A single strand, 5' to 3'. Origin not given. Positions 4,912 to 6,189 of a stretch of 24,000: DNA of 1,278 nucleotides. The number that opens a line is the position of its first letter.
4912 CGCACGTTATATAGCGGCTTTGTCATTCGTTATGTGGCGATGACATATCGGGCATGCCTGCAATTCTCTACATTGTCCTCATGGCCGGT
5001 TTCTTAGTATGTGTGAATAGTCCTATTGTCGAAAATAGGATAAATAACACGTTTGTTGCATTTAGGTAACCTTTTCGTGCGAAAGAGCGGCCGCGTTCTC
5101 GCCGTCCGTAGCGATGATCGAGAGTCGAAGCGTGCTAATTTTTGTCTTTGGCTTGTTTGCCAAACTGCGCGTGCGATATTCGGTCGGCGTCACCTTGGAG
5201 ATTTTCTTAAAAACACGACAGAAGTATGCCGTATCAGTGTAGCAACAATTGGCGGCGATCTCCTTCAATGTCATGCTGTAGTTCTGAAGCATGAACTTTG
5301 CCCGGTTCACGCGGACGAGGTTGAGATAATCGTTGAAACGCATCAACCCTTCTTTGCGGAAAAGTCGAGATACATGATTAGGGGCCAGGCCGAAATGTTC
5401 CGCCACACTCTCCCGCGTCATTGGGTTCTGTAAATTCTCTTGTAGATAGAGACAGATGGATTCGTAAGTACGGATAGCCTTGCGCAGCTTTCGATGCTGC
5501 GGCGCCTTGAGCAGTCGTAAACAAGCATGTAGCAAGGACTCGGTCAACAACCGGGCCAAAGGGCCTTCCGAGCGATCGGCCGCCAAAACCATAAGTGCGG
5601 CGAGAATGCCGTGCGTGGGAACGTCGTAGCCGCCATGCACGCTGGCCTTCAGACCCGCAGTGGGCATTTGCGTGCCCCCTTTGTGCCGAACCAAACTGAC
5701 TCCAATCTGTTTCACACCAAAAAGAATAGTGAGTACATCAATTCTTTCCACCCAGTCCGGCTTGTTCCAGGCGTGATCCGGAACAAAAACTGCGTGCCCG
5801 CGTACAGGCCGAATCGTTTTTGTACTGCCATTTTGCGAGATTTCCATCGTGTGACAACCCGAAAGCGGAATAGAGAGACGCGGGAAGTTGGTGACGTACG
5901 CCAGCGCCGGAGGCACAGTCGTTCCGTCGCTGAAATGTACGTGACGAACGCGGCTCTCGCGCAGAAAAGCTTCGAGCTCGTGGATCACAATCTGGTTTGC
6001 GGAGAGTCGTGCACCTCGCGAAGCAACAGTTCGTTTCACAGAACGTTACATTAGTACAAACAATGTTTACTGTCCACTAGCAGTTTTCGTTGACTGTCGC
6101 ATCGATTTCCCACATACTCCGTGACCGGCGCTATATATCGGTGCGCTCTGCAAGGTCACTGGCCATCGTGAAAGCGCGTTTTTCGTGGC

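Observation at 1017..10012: PUL-like arrangement in which a TBDR and a secreted GH38 may be co-regulated with a PTS as the inner-membrane step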

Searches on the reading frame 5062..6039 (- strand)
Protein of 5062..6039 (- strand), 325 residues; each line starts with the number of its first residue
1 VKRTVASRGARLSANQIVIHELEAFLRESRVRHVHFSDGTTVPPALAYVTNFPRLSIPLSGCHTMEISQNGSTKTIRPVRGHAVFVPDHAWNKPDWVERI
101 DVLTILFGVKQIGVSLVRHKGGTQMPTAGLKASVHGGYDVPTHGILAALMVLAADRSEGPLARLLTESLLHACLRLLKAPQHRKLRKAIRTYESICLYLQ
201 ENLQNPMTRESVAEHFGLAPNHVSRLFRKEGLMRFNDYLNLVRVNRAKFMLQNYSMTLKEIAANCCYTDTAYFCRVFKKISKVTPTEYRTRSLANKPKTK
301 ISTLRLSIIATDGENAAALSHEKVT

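Call 3: search_protein_families(library=pfam, proteins=[window:5062-6039:-])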
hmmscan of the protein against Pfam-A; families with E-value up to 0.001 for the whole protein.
window:5062-6039:- (325 aa): 2 families
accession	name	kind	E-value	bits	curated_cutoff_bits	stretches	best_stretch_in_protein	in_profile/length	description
PF12833.13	HTH_18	-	1.6e-17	64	33.6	1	213-291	2-80/80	Helix-turn-helix domain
PF00165.29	HTH_AraC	-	9.6e-15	54.7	26.6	1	253-290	4-42/42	Bacterial regulatory helix-turn-helix proteins, AraC family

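Call 11: search_protein_families(library=ncbifam, proteins=[window:5062-6039:-], max_evalue=0.00001)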
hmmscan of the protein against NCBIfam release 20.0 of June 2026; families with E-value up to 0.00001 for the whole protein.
window:5062-6039:- (325 aa): 28 families (the best 25 are shown)
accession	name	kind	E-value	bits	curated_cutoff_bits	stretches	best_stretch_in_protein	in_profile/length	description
NF047788.1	TransRegPocR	equivalog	5.8e-22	78.3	500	1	180-294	186-293/296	transcriptional regulator PocR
NF007860.0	PRK10572.1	equivalog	1.1e-20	73.7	208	1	160-293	156-286/292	arabinose operon transcriptional regulator AraC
NF047455.1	TF_Staph_AryK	equivalog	1.3e-18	66.7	850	1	186-299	153-266/759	transcriptional regulator AryK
TIGR04094.1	adjacent_YSIRK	equivalog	3.2e-16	59.3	200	1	189-289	284-383/383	YSIRK-targeted surface antigen transcriptional regulator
NF010026.0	PRK13501.1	equivalog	7.9e-13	48.2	363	1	158-293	140-279/290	HTH-type transcriptional activator RhaR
NF049968.1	QhpR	equivalog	1.1e-11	44.4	250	1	190-289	185-284/284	AraC-like transcriptional regulator QhpR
NF010028.0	PRK13503.1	equivalog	2.6e-11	43.5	288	1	168-292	148-273/278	HTH-type transcriptional activator RhaS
NF010025.2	PRK13500.1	equivalog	3.5e-11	43.2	525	1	197-293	183-279/282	HTH-type transcriptional activator RhaR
NF049932.1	TranspRegBtr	equivalog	6e-11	41.5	900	1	198-291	172-268/531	bacillibactin transport transcriptional regulator Btr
NF007693.0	PRK10371.1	equivalog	1.1e-10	41.2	253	1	185-296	193-304/309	transcriptional regulator MelR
NF052371.1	TransRegGbdRPseu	equivalog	1.4e-10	40.8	480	1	194-303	229-338/365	choline metabolism transcriptional regulator GbdR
NF010027.0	PRK13502.1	equivalog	1.5e-10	41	384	1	200-292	186-278/282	HTH-type transcriptional activator RhaR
NF007243.0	PRK09685.1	equivalog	1.7e-10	40.8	199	1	164-291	169-301/303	transcriptional regulator FeaR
NF006902.0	PRK09393.1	equivalog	1.7e-10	40.6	425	1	195-293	225-323/327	transcriptional regulator FtrA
NF007432.1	PRK09978.1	equivalog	1e-08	34.7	500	1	194-295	146-246/274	DNA-binding transcriptional regulator GadX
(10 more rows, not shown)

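Call 18: find_related_loci(query=window:5062-6039:-, collection=genome_contigs, flank=10000)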
Query window:5062-6039:- (325 aa) in genome_contigs; peptide patterns used: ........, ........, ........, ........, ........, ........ (x = any residue, [..] = any of these).
599 stretches matched a pattern (row limit reached: there are more); 556 encode a relative of the query (tblastn E <= 1e-3); the best 80 are kept; 78 distinct loci.
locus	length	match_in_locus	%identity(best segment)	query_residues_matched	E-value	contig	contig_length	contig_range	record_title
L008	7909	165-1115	71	12-315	3e-159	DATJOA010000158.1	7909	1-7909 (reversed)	MAG TPA_asm: Candidatus Acidiferrales bacterium isolate SMAG_U14875 k141_2142382, whole genome shotgun sequence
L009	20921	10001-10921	72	1-311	2e-158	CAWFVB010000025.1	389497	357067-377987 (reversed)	MAG: uncultured Acidobacteriaceae bacterium isolate MFD05377.bin.2.169 genome assembly, contig: contig_129108, whole gen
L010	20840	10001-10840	80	11-289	2e-158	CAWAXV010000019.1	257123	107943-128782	MAG: uncultured Acidobacteriaceae bacterium isolate MFD05841.bin.3.285 genome assembly, contig: contig_28835, whole geno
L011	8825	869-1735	75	14-307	2e-157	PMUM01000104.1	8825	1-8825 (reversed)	MAG: Acidobacteriaceae bacterium isolate palsa_142 73.20110700_P3D.7_contig_8368, whole genome shotgun sequence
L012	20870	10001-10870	77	1-289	7e-158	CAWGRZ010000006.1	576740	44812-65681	MAG: uncultured Acidobacteriaceae bacterium isolate MFD06435.bin.1.130 genome assembly, contig: contig_33218, whole geno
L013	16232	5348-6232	76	6-299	7e-157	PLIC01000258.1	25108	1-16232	MAG: Acidobacteriaceae bacterium isolate bog_202 73.20110800_S1M.27_contig_14361, whole genome shotgun sequence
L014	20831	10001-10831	77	14-290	4e-157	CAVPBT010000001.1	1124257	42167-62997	MAG: uncultured Acidobacteriaceae bacterium isolate MFD00008.bin.1.139 genome assembly, contig: contig_14793, whole geno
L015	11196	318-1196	76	1-292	3e-156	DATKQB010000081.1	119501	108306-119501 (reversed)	MAG TPA_asm: Verrucomicrobiia bacterium isolate SMAG_U14806 k141_2662234, whole genome shotgun sequence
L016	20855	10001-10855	76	7-290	4e-156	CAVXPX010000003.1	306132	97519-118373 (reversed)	MAG: uncultured Acidobacteriota bacterium isolate MFD05502.bin.1.121 genome assembly, contig: contig_10703, whole genome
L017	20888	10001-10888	74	1-295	4e-156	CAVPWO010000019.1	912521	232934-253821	MAG: uncultured Acidobacteriaceae bacterium isolate MFD10064.bin.1.18 genome assembly, contig: contig_7051, whole genome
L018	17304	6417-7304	74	1-295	1e-155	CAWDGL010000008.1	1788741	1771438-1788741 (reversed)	MAG: uncultured Acidobacteriaceae bacterium isolate MFD00964.bin.1.43 genome assembly, contig: contig_6983, whole genome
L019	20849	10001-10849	77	13-295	4e-155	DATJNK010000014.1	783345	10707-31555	MAG TPA_asm: Verrucomicrobiia bacterium isolate SMAG_U14859 k141_2140090, whole genome shotgun sequence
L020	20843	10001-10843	78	11-290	2e-154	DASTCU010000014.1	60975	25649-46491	MAG TPA_asm: Candidatus Sulfotelmatobacter sp. isolate SMAG_U801 k141_386384, whole genome shotgun sequence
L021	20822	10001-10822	78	16-289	3e-154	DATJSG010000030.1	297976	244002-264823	MAG TPA_asm: Terriglobales bacterium isolate SMAG_U14987 k141_380534, whole genome shotgun sequence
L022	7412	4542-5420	75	1-292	3e-154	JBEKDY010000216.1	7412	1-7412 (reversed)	MAG: Candidatus Sulfotelmatobacter sp. isolate SPRUCE 194 SPRUCE_194_216, whole genome shotgun sequence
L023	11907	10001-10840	75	14-293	2e-151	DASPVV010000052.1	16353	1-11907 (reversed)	MAG TPA_asm: Terriglobales bacterium isolate SMAG_U12338 k141_2024474, whole genome shotgun sequence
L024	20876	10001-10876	74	2-292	4e-151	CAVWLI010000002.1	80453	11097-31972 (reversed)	MAG: uncultured Acidobacteriota bacterium isolate MFD09286.bin.2.109 genome assembly, contig: contig_102735, whole genom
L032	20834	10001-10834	70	13-291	1e-138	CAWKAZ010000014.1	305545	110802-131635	MAG: Terriglobia bacterium isolate MFD04570.bin.1.153 genome assembly, contig: contig_168572, whole genome shotgun seque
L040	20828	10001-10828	46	13-289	5e-78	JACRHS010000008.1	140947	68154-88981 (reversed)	MAG: Opitutia bacterium isolate NC_groundwater_1783_Pr3_B-0.1um_64_19 SR-2_scaffold_141_884069, whole genome shotgun seq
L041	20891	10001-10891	73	1-296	4e-152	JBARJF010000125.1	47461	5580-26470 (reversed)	MAG: Candidatus Sulfotelmatobacter sp. isolate MFD06650_ilm_asm_bin2 k127_93587, whole genome shotgun sequence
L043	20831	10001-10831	41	12-289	1e-62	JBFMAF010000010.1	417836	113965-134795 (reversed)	MAG: Acidobacteriota bacterium isolate MAG131 MAG131_10, whole genome shotgun sequence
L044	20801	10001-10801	41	23-289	4e-62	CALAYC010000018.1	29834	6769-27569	MAG TPA_asm: uncultured Verrucomicrobia bacterium isolate SRR4028131_bin.104_CONCOCT_v1.1_MAG genome assembly, contig: E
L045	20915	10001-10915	40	11-314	5e-61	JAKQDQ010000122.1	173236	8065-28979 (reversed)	MAG: Verrucomicrobiota bacterium isolate USDE_maxbin.059_sub k141_581261, whole genome shotgun sequence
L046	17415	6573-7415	39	9-289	8e-60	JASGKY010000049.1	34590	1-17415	MAG: Verrucomicrobiota bacterium isolate 5N068 JMF-2111-06-0005.ont.bin.68_48, whole genome shotgun sequence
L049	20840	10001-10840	40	16-289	2e-59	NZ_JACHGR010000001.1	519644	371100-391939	Tolumonas osonensis strain DSM 22975 Ga0310461_01, whole genome shotgun sequence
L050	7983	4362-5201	40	15-289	2e-58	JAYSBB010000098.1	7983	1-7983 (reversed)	MAG: Tolumonas sp. isolate XM6_XAHMGE1bin.1 NODE_5490_length_7983_cov_2.468559, whole genome shotgun sequence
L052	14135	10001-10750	40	43-292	1e-56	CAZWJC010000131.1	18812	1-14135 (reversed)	MAG TPA_asm: uncultured Verrucomicrobiota bacterium isolate SRP220891_co2_456 genome assembly, contig: NODE_4604_length_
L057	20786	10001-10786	34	29-291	5e-39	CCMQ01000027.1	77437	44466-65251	Necropsobacter rosorum genome assembly Necropsobacter rosorum, contig contig00027, whole genome shotgun sequence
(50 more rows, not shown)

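Call 28: search_protein_families(library=pfam, max_evalue=0.01, proteins=[L021:7509-9560:-, L023:2942-5794:-, L012:2109-3527:-, L041:7103-9904:-, L032:8365-9885:+, L024:15150-16643:-, L050:2600-3559:+])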
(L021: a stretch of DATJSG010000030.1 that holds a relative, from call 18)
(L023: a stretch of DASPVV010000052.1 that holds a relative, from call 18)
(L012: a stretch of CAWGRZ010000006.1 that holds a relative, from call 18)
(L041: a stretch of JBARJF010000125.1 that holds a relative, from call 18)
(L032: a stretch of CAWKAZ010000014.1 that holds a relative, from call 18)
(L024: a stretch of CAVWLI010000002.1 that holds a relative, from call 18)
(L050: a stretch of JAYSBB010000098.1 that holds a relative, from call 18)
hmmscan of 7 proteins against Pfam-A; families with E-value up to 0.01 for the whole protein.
L021:7509-9560:- (683 aa): 0 families

L023:2942-5794:- (950 aa): 2 families
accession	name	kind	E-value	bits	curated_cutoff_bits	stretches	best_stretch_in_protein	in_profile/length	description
PF09286.16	Pro-kuma_activ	-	2.4e-26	93.1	23.5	1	45-181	4-142/143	Pro-kumamolisin, activation domain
PF00082.27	Peptidase_S8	-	0.00088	19.1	21.8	0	354-490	149-257/288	Subtilase family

L012:2109-3527:- (472 aa): 0 families

L041:7103-9904:- (933 aa): 1 family
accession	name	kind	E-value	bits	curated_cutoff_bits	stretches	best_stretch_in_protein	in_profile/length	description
PF01833.30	TIG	-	5.9e-37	126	20.9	3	52-129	1-83/84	IPT/TIG domain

L032:8365-9885:+ (506 aa): 3 families
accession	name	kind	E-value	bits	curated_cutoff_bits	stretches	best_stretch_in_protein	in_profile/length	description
PF02055.22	Glyco_hydro_30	-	8.7e-48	163.5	23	1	106-436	1-348/348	Glycosyl hydrolase family 30 TIM-barrel domain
PF17189.10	Glyco_hydro_30C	-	6.1e-13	49.2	22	1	440-498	2-65/65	Glycosyl hydrolase family 30 beta sandwich domain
PF02057.21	Glyco_hydro_59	-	1.2e-05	25.2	27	1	126-328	22-197/294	Glycosyl hydrolase family 59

L024:15150-16643:- (497 aa): 2 families
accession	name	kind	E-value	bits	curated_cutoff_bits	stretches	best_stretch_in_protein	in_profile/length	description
PF01120.23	Alpha_L_fucos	-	4e-87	293.3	25.2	1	72-372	15-345/345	Alpha-L-fucosidase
PF14871.12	GHL6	-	5.7e-05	23.8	35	1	135-207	2-70/132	Hypothetical glycosyl hydrolase 6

L050:2600-3559:+ (319 aa): 2 families
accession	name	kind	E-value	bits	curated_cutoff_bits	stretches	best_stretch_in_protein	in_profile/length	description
PF00480.26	ROK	-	8.5e-78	262.3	22.9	1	22-315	2-290/294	ROK family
PF02685.22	Glucokinase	-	2.8e-08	33.6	22.1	1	25-252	4-242/314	Glucokinase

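Call 60: search_protein_families(library=pfam, max_evalue=0.00001, proteins=[L057:15583-17883:+, L049:14986-16362:-, L049:16508-17893:-, L040:10848-13442:-, L045:1690-5193:+, L044:12122-16348:+, L043:10961-14533:+, L046:8699-12019:+, L052:3456-5693:+])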
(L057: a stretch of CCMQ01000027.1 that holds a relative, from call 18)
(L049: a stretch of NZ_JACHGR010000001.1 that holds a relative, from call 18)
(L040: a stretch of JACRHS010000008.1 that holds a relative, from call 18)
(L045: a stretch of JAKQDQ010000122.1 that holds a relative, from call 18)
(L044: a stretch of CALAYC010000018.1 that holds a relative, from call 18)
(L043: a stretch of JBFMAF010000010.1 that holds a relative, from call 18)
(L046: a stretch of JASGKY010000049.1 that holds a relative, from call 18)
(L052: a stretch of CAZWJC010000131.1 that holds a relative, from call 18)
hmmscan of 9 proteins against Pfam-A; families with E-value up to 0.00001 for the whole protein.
L057:15583-17883:+ (766 aa): 2 families
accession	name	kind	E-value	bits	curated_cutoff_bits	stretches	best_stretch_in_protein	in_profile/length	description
PF02901.20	PFL-like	-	5.3e-204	680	24.3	1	4-627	3-647/647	Pyruvate formate lyase-like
PF01228.26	Gly_radical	-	1.2e-30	106.6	22.2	1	646-748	3-106/106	Glycine radical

L049:14986-16362:- (458 aa): 2 families
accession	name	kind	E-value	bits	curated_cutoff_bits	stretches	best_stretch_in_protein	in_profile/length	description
PF03313.21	SDH_alpha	-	1.5e-93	313.6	26.4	1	186-452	2-260/260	Serine dehydratase alpha chain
PF03315.21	SDH_beta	-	1.3e-58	198.2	26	1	4-156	1-154/155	Serine dehydratase beta chain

L049:16508-17893:- (461 aa): 2 families
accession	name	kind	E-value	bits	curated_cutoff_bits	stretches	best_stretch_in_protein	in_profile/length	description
PF04055.27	Radical_SAM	-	4.5e-26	92.4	29.5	1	60-232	1-165/166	Radical SAM superfamily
PF06969.22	HemN_C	-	4e-12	46.4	24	1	367-436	1-67/67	HemN C-terminal domain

L040:10848-13442:- (864 aa): 3 families
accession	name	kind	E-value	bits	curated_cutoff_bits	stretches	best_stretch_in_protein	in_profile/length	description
PF08482.15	HrpB_C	-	3.7e-37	128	25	1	741-863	7-129/133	ATP-dependent helicase C-terminal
PF00271.37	Helicase_C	-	5.9e-12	46.3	23.5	1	231-349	11-109/110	Helicase conserved C-terminal domain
PF00270.35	DEAD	-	4.1e-10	40.1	26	1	41-184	16-164/167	DEAD/DEAH box helicase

L045:1690-5193:+ (1167 aa): 5 families
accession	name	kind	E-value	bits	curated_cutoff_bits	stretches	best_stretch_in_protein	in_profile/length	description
PF07494.17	Reg_prop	-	1.1e-34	114.4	20.4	0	644-666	1-23/24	Two component regulator propeller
PF02518.31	HATPase_c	-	1.9e-14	54.5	26.4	1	1064-1158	5-110/111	Histidine kinase-, DNA gyrase B-, and HSP90-like ATPase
PF07495.19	Y_Y_Y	-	8e-11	42.1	26.6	1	840-905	2-65/65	Y_Y_Y domain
PF07730.19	HisKA_3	-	1.2e-09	39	24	1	954-1018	1-66/68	Histidine kinase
PF13581.12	HATPase_c_2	-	3.1e-06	27.6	27.4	1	1056-1135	23-112/127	Histidine kinase-like ATPase domain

L044:12122-16348:+ (1408 aa): 3 families
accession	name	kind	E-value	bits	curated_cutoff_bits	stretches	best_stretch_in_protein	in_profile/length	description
PF13927.12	Ig_3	-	2.7e-22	79.5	30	1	948-1022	1-78/78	Immunoglobulin domain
PF07679.22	I-set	-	1.7e-15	57.3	23.7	0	1064-1123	18-81/90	Immunoglobulin I-set domain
PF18483.9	Lectin_L-type_dom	-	5.3e-07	30.2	78.3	0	1149-1331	10-211/215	Legume lectin beta-barrel domain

L043:10961-14533:+ (1190 aa): 10 families
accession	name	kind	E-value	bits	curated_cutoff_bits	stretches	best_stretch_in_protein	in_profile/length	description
PF12770.12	CHAT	-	1e-69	235.6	24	1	866-1188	5-289/289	CHAT domain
PF13424.12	TPR_12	-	9.2e-59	196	30.1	5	481-551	3-75/77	Tetratricopeptide repeat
PF00515.34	TPR_1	-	9.4e-42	139.6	27.8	0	521-548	1-28/34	Tetratricopeptide repeat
PF07719.23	TPR_2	-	3.4e-28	95.8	27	0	521-548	1-28/34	Tetratricopeptide repeat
PF13181.12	TPR_8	-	7.2e-23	79.2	25.7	0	521-548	1-28/34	Tetratricopeptide repeat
PF13374.12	TPR_10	-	1.3e-22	79.5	27.5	0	363-394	4-35/42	Tetratricopeptide repeat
PF13176.12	TPR_7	-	4.5e-22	76.6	27.9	0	485-517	3-35/36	Tetratricopeptide repeat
PF13432.12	TPR_16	-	2e-08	35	32.7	0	491-550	7-60/65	Tetratricopeptide repeat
PF24885.1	TPR_NPHP3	-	4.5e-08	33.2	100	0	329-396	61-128/239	Nephrocystin-3 TPR domain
PF14938.12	SNAP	-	2.8e-07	30.7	25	0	380-506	54-180/282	Soluble NSF attachment protein, SNAP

L046:8699-12019:+ (1106 aa): 3 families
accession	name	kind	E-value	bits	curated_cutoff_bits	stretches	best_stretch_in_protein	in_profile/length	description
PF07679.22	I-set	-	1.1e-21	77.1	23.7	2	776-866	1-89/90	Immunoglobulin I-set domain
PF13927.12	Ig_3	-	1.1e-18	67.9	30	1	776-853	2-78/78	Immunoglobulin domain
PF00047.31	ig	-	1.6e-08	35.2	21.8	1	785-861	3-80/81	Immunoglobulin domain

L052:3456-5693:+ (745 aa): 0 families
